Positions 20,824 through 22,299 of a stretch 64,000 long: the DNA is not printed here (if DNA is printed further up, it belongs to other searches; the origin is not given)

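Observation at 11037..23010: xsc island that looks like a sulfoacetate-type pathway built with a SucCD-type (ADP-forming) CoA ligase and a TTT transporter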

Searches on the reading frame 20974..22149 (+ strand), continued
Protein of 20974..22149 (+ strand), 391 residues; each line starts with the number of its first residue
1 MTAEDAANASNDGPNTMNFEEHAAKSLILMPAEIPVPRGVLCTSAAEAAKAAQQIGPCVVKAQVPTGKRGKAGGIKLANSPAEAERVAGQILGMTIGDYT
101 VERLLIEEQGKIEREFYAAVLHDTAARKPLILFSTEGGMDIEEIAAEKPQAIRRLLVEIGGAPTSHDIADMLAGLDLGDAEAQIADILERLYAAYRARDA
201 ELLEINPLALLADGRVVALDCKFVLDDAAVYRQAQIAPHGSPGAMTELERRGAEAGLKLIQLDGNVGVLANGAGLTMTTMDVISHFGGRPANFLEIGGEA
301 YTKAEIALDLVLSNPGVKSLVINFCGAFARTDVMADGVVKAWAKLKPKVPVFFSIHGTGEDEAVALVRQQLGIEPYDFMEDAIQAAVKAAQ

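Call 42: list_cluster_members(proteins=[P0137, P0143, P0126, P0133, P0159, P0130, P0144, P0145, P0146, P0148])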
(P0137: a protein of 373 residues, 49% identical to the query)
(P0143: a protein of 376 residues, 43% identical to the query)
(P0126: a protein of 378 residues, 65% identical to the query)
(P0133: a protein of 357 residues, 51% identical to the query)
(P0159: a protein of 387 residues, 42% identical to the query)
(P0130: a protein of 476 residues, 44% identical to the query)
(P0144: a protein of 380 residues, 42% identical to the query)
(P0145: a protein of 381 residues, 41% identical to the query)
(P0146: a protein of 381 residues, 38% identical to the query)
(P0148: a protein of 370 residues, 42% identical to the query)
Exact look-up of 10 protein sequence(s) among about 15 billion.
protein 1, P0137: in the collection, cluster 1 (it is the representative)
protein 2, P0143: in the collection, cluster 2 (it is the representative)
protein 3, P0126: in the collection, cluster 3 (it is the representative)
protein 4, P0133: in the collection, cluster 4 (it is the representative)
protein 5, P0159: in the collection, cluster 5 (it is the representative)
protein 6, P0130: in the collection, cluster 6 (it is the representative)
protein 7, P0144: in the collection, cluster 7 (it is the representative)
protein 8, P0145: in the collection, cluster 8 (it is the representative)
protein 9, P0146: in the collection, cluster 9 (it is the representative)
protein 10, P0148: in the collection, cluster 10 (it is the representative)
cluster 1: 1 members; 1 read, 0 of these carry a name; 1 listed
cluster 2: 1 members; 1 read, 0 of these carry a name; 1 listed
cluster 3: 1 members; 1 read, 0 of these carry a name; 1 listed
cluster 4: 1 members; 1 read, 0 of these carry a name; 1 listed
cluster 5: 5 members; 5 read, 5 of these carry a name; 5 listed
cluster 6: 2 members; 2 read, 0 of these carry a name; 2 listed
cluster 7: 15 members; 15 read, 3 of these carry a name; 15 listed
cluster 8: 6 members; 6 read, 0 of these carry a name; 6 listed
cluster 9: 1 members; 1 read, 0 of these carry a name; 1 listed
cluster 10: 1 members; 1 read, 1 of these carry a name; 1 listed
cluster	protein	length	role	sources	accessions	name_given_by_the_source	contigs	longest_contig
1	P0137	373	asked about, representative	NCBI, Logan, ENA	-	-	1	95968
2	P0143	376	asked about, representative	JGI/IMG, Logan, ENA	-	-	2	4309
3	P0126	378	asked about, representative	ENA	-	-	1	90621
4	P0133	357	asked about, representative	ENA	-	-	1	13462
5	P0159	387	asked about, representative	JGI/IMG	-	succinyl-CoA synthetase beta subunit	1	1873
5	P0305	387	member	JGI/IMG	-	succinyl-CoA synthetase beta subunit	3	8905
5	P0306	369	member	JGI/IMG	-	succinyl-CoA synthetase beta subunit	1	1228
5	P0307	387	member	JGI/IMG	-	succinyl-CoA synthetase beta subunit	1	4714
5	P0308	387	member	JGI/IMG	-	succinyl-CoA synthetase beta subunit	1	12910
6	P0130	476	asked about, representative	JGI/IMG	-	-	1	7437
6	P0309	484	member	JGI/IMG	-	-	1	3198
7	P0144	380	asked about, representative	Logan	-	-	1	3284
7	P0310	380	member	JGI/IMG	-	succinyl-CoA synthetase beta subunit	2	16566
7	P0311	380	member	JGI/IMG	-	succinyl-CoA synthetase beta subunit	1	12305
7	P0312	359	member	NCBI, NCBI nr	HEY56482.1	MAG TPA: ADP-forming succinate--CoA ligase subunit beta, partial [Dehalococcoidia ... | ADP-forming succinate--CoA ligase subunit beta [Dehalococcoidia bacterium]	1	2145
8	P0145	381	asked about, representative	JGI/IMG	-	-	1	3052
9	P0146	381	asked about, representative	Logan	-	-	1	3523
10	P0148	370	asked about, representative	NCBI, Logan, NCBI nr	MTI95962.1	MAG: succinate--CoA ligase subunit beta [Firmicutes bacterium] | succinate--CoA ligase subunit beta [Bacillota bacterium]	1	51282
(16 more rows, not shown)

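Call 51: list_cluster_members(proteins=[P0151, P0223, P0213, P0153, P0154, P0183, P0194, P0206, P0263, P0200])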
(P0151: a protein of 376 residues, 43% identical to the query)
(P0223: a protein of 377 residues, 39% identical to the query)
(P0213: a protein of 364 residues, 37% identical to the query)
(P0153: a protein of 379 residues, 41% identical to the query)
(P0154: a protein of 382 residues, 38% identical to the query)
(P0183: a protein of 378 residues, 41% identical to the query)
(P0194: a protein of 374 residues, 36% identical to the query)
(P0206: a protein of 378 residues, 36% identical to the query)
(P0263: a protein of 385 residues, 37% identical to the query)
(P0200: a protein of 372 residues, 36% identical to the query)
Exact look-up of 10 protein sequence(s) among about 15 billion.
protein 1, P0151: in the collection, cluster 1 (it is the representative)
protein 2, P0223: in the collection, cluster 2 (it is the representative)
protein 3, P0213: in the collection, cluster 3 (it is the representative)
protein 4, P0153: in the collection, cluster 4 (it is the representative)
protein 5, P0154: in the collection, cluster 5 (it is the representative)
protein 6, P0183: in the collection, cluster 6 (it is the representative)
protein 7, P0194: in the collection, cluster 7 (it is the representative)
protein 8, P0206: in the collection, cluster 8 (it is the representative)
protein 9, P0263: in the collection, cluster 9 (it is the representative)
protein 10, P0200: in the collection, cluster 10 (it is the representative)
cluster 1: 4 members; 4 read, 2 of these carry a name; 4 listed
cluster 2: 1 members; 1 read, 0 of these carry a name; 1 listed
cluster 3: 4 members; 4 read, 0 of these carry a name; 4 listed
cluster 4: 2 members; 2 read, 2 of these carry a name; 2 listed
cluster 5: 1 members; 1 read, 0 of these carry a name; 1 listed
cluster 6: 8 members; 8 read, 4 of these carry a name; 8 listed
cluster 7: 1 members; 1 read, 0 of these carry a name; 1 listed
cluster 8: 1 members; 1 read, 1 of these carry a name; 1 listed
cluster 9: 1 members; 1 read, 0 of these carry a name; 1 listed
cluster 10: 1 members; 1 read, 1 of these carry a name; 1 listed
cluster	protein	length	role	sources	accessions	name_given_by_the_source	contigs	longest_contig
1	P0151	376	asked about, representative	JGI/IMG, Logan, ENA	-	succinyl-CoA synthetase beta subunit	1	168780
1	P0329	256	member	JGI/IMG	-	succinyl-CoA synthetase beta subunit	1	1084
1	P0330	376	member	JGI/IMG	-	-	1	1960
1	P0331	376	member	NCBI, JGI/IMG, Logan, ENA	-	-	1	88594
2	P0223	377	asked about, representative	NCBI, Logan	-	-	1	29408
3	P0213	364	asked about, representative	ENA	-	-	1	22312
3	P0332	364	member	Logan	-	-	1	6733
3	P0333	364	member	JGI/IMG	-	-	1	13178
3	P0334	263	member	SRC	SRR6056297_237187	-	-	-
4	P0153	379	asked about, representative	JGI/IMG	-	succinyl-CoA synthetase beta subunit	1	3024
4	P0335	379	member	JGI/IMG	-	succinyl-CoA synthetase beta subunit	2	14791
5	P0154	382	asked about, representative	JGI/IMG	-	-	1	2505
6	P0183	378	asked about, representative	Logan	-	-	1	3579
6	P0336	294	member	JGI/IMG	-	succinyl-CoA synthetase beta subunit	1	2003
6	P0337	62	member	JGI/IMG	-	succinyl-CoA synthetase beta subunit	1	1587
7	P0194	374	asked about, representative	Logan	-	-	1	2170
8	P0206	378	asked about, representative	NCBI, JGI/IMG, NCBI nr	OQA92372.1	MAG: Succinyl-CoA ligase (ADP-forming) subunit beta [Elusimicrobia bacterium ADurb.Bin231]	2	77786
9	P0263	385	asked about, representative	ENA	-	-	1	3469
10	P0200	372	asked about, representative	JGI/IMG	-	succinyl-CoA synthetase beta subunit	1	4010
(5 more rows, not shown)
